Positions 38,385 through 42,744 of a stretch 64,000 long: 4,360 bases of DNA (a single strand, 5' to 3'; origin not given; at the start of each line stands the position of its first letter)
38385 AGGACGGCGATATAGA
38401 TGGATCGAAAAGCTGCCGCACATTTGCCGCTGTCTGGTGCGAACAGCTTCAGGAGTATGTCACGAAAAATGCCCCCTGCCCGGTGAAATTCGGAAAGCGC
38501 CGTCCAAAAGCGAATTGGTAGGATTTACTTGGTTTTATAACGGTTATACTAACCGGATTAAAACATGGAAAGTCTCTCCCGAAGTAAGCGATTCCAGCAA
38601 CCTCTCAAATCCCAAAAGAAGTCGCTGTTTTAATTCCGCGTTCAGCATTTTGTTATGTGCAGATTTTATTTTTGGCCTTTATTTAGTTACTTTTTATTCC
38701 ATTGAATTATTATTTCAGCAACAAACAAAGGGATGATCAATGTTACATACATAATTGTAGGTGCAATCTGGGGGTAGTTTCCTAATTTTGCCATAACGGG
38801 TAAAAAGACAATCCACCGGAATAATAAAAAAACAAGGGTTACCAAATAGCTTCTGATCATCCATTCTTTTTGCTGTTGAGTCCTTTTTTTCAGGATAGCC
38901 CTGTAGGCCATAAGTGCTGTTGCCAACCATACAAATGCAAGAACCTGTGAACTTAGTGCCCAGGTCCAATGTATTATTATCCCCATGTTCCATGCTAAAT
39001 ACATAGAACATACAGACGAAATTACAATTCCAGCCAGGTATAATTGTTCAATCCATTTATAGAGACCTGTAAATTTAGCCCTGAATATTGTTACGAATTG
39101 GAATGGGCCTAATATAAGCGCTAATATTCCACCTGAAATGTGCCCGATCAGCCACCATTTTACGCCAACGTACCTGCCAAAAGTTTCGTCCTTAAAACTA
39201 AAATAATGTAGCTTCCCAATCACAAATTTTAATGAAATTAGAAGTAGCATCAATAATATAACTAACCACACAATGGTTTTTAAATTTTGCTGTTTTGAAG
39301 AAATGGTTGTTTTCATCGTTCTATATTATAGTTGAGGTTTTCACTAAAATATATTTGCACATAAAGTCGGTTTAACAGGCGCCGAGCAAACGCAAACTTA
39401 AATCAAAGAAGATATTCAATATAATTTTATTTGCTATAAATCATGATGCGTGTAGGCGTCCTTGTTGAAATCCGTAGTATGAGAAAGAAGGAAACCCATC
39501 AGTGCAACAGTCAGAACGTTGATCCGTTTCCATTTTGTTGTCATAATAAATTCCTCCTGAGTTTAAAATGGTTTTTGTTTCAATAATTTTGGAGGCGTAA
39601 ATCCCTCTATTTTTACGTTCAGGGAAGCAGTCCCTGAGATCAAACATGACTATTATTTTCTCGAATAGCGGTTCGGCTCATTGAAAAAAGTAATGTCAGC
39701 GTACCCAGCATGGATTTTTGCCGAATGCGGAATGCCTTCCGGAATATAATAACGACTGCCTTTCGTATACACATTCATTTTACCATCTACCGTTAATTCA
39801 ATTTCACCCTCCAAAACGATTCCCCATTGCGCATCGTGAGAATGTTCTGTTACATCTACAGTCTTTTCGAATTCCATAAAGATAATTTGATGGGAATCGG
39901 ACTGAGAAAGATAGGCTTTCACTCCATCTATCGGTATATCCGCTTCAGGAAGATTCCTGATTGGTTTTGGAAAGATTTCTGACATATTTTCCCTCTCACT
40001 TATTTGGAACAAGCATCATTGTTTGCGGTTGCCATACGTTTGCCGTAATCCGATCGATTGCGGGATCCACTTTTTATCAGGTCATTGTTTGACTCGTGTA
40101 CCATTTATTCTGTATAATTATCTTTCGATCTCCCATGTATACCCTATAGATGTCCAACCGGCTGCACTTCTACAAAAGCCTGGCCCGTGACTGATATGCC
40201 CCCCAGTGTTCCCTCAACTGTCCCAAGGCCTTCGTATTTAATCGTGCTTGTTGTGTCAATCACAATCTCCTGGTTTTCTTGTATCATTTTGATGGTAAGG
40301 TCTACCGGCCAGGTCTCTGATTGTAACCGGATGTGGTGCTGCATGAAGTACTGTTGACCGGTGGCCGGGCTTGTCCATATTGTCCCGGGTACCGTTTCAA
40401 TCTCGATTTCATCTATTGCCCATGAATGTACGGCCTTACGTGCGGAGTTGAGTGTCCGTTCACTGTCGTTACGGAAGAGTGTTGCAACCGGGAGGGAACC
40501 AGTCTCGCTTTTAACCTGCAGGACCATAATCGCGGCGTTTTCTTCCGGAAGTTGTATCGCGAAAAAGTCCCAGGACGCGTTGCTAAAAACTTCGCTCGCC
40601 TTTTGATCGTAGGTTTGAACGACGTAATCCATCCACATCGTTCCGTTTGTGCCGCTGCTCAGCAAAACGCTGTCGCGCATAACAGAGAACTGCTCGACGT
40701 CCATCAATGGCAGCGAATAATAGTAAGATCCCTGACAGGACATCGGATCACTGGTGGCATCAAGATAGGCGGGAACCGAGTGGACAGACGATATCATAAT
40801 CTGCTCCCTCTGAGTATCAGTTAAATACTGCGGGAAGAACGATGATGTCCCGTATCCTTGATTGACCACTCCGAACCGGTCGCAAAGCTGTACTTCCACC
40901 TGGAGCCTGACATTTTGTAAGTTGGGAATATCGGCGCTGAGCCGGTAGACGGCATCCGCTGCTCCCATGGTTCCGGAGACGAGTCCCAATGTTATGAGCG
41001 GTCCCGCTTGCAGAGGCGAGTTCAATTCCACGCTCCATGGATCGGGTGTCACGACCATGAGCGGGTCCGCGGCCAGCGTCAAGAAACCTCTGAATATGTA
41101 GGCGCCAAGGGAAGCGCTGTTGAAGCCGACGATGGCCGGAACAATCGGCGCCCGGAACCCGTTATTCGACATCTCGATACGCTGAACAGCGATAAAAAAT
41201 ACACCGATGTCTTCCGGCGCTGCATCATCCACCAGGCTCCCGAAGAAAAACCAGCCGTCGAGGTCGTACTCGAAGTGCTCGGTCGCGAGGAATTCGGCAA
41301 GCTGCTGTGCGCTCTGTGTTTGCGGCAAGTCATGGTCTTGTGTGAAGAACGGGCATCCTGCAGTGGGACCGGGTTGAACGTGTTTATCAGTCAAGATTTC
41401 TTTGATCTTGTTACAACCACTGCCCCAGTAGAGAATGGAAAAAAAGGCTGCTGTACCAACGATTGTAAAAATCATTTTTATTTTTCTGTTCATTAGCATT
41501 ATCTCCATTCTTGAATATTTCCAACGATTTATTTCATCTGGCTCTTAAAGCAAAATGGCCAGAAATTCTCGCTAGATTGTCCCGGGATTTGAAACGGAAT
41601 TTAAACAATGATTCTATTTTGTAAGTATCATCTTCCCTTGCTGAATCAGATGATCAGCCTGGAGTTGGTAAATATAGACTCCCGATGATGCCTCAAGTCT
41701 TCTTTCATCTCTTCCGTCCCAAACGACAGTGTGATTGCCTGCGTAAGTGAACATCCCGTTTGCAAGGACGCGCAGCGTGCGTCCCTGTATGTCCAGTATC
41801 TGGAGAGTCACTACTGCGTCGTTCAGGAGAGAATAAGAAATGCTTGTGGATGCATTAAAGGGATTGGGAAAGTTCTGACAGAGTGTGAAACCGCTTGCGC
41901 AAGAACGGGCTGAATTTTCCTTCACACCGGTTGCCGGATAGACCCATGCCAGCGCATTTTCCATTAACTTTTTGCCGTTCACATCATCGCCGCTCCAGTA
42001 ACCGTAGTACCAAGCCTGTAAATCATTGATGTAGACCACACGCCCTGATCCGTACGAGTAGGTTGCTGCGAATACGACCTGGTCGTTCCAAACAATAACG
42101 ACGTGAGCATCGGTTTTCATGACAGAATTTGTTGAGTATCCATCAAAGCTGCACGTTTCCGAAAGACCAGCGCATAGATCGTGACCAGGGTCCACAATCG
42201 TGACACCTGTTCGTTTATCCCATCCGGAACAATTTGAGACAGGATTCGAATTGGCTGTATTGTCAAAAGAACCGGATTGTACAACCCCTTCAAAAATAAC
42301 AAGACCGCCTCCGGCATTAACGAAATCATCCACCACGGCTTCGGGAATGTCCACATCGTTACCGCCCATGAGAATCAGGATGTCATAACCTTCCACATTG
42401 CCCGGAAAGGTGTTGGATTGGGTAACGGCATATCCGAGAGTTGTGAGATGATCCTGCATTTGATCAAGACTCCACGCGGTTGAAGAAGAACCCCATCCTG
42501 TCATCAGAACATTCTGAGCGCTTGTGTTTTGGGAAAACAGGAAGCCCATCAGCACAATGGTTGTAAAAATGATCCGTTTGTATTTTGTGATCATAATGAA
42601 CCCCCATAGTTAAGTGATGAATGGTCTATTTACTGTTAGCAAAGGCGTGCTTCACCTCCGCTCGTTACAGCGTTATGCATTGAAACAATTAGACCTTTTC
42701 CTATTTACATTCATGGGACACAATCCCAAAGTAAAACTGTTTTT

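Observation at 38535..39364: Complete integron-type gene cassette (DUF2306 + attC) with no integrase in the window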

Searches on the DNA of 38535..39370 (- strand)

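Call 57: build_rna_model(alignment_id=A6, structure=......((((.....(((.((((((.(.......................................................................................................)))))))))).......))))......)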
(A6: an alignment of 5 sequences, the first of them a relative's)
Model R1 built from alignment A6 (5 sequences, 157 columns); structure: as given.
model positions 122; base pairs 14; branch points 0; effective number of sequences 2.92; information 0.59 bits per position. Calibrated on 0.2 Mb of random sequence (short: E-values are rough).
structure used (alignment columns):
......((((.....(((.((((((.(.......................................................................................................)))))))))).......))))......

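Call 58: search_with_rna_model(model_id=R1, source=window, max_evalue=10, show_alignments=2)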
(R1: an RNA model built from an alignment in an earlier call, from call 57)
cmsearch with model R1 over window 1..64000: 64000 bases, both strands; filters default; matches with E-value up to 10: 1.
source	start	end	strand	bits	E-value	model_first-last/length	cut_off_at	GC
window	38537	38655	-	34.1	8.1e-05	7-117/122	no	0.4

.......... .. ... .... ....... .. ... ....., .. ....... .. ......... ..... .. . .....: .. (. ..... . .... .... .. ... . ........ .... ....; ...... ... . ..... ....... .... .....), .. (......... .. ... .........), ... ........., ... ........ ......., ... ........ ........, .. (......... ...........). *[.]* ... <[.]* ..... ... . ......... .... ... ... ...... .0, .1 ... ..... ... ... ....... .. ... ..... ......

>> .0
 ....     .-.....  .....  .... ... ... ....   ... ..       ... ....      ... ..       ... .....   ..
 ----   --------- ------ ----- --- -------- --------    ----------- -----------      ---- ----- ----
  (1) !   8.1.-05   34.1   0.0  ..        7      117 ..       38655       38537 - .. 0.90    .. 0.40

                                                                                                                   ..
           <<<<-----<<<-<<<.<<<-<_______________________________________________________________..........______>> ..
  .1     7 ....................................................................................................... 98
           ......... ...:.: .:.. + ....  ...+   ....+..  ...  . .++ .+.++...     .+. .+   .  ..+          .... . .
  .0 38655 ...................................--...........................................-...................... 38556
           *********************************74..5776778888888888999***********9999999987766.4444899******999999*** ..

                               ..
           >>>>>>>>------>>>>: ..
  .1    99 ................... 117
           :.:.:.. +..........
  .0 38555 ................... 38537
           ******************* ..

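Call 59: search_with_rna_model(model_id=R1, source=window, max_evalue=10, filters=off)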
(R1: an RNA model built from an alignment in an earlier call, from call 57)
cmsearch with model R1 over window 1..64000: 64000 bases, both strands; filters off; matches with E-value up to 10: 7.
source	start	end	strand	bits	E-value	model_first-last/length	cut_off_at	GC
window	38537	38655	-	34.1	8.2e-05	7-117/122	no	0.4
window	9350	9403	-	13.3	1.5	1-122/122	no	0.3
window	39356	39435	-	12.3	2.5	1-122/122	no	0.34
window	43267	43376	-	11.3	3.9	1-122/122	no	0.32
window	20247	20326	+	11.1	4.3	1-122/122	no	0.3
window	59388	59464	+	10.2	6.7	1-122/122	no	0.3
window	49700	49828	-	9.5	9.1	1-122/122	no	0.35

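Call 60: search_with_rna_model(model_id=R1, sources=[L015, L023, L211, L212, L213, L214, L215, L216, L217, L218, L219, L220, L007, L010, L013, L014, L016, L021, L022], max_evalue=1)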
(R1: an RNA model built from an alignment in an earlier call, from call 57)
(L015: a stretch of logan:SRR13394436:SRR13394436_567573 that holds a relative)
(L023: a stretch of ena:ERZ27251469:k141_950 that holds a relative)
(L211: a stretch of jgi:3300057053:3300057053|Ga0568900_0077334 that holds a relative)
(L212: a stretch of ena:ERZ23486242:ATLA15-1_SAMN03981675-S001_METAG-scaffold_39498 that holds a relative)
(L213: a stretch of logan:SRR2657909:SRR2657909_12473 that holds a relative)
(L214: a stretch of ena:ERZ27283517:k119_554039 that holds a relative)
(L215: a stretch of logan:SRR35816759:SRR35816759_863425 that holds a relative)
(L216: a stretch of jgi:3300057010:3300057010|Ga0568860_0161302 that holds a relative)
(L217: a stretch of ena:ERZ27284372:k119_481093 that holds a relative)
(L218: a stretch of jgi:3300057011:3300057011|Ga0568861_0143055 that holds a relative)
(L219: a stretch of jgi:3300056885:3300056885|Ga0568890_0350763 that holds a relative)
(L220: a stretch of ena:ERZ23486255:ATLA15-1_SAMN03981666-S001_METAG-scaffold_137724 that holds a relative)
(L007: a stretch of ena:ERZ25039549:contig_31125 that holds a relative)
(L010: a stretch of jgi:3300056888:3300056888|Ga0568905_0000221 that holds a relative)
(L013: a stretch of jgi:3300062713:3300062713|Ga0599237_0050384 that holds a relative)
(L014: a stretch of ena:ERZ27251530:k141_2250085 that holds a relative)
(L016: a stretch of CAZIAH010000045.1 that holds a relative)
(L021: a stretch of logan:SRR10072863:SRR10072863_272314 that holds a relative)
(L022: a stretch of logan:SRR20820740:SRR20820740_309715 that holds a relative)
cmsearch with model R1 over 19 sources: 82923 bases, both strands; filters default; matches with E-value up to 1: 22.
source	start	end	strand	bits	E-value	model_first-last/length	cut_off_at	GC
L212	735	846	+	107.3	1e-19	1-122/122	no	0.47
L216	955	1066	+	107.3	1e-19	1-122/122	no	0.47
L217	359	470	+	107.3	1e-19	1-122/122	no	0.47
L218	127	238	+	107.3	1e-19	1-122/122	no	0.47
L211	577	686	+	102.2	1.2e-18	1-122/122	no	0.49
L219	235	344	+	102.2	1.2e-18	1-122/122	no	0.49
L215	1191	1329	+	98.3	7.1e-18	1-122/122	no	0.46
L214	1099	1228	+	98.2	7.4e-18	1-122/122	no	0.32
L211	3673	3808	+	96.9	1.4e-17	1-122/122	no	0.39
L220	135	244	+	64.2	7e-11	1-122/122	no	0.54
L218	933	1062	+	41.2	3.8e-06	1-122/122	no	0.4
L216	27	125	+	41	4e-06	8-115/122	no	0.48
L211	1381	1510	+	33.2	0.00017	1-122/122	no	0.4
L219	1039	1168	+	33.2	0.00017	1-122/122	no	0.4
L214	1923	2052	+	28.1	0.0018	1-122/122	no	0.42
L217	1165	1294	+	28.1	0.0018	1-122/122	no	0.42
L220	939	1068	+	28.1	0.0018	1-122/122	no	0.42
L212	1541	1668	+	20.7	0.059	1-122/122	no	0.41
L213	706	833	+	20.7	0.059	1-122/122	no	0.41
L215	2024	2151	+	20.7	0.059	1-122/122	no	0.41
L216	1761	1888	+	20.7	0.059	1-122/122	no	0.41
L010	8923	8962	-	15.5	0.7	1-122/122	no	0.35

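Call 67: search_rna_families(sources=[L023, L015, L212], threshold=evalue, max_evalue=1)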
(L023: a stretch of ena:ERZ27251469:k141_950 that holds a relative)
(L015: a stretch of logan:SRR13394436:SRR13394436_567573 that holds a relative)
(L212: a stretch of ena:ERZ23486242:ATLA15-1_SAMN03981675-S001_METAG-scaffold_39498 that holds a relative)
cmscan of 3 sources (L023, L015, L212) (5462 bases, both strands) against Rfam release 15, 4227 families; matches with E-value up to 1: 1.
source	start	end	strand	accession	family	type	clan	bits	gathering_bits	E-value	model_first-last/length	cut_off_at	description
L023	460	504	+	RF03027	RT-6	Gene; sRNA;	-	20.4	46.7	0.49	1-75/75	no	RT-6 RNA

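Call 72: search_with_rna_model(model_id=R1, sources=[window, L211, L212, L214, L215, L216, L218, L220], max_evalue=0.01, make_alignment=true)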
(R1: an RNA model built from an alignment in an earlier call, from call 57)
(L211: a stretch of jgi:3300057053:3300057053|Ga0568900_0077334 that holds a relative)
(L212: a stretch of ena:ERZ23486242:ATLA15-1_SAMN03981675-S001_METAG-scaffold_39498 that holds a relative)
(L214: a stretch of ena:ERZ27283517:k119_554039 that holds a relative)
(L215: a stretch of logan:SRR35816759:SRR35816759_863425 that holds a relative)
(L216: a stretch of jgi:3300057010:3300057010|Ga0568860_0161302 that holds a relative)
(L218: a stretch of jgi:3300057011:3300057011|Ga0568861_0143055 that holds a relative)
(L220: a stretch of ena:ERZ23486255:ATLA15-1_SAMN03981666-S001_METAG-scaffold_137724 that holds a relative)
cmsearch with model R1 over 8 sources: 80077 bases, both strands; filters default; matches with E-value up to 0.01: 14.
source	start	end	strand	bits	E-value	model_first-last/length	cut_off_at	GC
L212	735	846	+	107.3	1e-19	1-122/122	no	0.47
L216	955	1066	+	107.3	1e-19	1-122/122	no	0.47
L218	127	238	+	107.3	1e-19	1-122/122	no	0.47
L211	577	686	+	102.2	1.1e-18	1-122/122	no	0.49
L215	1191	1329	+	98.3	6.8e-18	1-122/122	no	0.46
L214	1099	1228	+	98.2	7.1e-18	1-122/122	no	0.32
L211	3673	3808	+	96.9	1.4e-17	1-122/122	no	0.39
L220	135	244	+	64.2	6.8e-11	1-122/122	no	0.54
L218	933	1062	+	41.2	3.6e-06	1-122/122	no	0.4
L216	27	125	+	41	3.9e-06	8-115/122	no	0.48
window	38537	38655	-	34.1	0.0001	7-117/122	no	0.4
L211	1381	1510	+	33.2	0.00016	1-122/122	no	0.4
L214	1923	2052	+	28.1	0.0017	1-122/122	no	0.42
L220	939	1068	+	28.1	0.0017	1-122/122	no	0.42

Alignment A7: 14 matches aligned to the model, 162 columns, each read 5' to 3' on its own strand. Consensus structure (alignment columns), stored with it:
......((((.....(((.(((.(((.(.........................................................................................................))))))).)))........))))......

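Call 80: search_with_rna_model(model_id=R1, sources=[L227, L228, L226], max_evalue=10, filters=off, show_alignments=3)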
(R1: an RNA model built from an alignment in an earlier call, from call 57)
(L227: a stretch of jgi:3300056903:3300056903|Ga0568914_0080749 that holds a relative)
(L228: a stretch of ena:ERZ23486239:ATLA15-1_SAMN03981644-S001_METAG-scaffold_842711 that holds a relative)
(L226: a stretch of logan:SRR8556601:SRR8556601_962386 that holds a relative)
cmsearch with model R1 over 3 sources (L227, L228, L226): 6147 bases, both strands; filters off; matches with E-value up to 10: 13.
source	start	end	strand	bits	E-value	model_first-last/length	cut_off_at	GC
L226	1743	1861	-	34.1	7.8e-06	7-117/122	no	0.4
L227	358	435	+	9.1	1.1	31-96/122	no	0.45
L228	289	366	+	9.1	1.1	31-96/122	no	0.45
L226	1244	1289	-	7.9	1.9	1-122/122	no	0.39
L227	1083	1162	+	6.5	3.6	1-122/122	no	0.38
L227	1167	1265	-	6.5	3.7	1-122/122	no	0.33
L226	1805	1867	+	5.7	5.4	1-122/122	no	0.4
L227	1938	2037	+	5.6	5.6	1-122/122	no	0.39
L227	3374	3417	-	5.4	6.1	1-122/122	no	0.3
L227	1827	1860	+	4.7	8.5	1-122/122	no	0.32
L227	2826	2855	-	4.6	8.8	1-122/122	no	0.53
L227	234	271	+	4.6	8.8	1-122/122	no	0.45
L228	165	202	+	4.6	8.8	1-122/122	no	0.45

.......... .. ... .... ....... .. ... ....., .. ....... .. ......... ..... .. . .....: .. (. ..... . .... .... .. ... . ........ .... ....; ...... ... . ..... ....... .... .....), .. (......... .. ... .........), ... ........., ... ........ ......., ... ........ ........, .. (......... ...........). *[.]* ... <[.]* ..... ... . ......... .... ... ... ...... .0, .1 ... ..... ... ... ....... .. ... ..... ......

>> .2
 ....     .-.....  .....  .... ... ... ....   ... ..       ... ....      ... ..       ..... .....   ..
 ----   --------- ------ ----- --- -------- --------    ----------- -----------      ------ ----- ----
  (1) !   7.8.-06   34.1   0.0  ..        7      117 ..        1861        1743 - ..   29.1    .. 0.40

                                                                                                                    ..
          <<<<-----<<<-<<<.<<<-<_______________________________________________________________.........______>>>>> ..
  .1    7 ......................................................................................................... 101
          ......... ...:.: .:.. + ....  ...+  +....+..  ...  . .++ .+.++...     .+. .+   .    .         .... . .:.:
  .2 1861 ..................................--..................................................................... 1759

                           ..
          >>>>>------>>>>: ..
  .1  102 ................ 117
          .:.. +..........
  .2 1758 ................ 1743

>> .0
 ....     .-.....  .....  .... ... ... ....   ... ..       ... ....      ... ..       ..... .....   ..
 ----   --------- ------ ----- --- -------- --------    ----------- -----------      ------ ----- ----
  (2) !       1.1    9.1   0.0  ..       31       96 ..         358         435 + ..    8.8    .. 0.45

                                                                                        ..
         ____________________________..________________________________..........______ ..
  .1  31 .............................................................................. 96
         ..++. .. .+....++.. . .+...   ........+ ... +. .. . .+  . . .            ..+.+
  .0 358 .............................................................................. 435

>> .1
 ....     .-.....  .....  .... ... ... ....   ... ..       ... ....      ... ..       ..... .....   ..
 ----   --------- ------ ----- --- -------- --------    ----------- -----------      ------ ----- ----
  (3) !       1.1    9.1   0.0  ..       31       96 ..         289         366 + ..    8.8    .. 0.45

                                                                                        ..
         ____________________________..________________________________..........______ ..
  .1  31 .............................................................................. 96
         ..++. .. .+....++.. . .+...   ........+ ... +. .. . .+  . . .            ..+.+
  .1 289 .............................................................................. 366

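Call 83: search_dna_similar(query=window:38535-39370:-, collection=plasmids, mode=distant, max_rows=5)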
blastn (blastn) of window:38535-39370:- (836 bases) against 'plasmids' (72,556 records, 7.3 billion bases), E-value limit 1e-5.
No match.

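Call 84: search_dna_similar(query=window:38535-39370:-, collection=phages, mode=distant, max_rows=5)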
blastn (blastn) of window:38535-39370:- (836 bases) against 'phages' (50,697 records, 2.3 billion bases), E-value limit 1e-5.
No match.

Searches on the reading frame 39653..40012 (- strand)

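Call 8: search_protein_families(library=pfam, proteins=[window:39653-40012:-], max_evalue=0.01)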
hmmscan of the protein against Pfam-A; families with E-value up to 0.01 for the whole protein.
window:39653-40012:- (119 aa): 5 families
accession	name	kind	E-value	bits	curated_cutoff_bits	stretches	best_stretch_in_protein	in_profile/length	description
PF07883.17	Cupin_2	-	9.7e-11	41.7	27.2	1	53-98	10-56/70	Cupin domain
PF05899.18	Cupin_3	-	0.0012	19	23.5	1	58-100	29-66/74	EutQ-like cupin domain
PF01050.24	MannoseP_isomer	-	0.0031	18.1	23.6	1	43-97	32-86/116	Mannose-6-phosphate isomerase C-terminal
PF02311.25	AraC_binding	-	0.0031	17.7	21.1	1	55-103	17-68/135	AraC-like ligand binding domain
PF11699.14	CENP-C_C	-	0.0045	17.7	29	0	65-96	38-69/85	Mif2/CENP-C like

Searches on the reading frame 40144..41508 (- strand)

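Call 8: search_protein_families(library=pfam, proteins=[window:40144-41508:-], max_evalue=0.01)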
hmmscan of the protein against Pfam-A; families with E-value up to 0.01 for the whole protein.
window:40144-41508:- (454 aa): 1 family
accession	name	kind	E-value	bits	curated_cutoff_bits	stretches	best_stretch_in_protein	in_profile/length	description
PF17186.10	Lipocalin_9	-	6.1e-11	43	26.2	1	311-448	6-128/131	Lipocalin-like domain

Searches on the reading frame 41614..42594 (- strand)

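Call 8: search_protein_families(library=pfam, proteins=[window:41614-42594:-], max_evalue=0.01)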
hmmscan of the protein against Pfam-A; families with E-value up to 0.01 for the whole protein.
window:41614-42594:- (326 aa): 3 families
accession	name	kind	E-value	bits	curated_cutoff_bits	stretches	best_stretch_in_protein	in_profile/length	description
PF13860.13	FlgD_ig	-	9.2e-06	26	27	1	249-313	11-75/79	FlgD Ig-like domain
PF17385.8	LBP_M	-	0.0014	18.7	25.2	1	86-193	88-200/221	Lacto-N-biose phosphorylase central domain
PF18962.6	Por_Secre_tail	-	0.0026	18.5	27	0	242-320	2-71/75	Secretion system C-terminal sorting domain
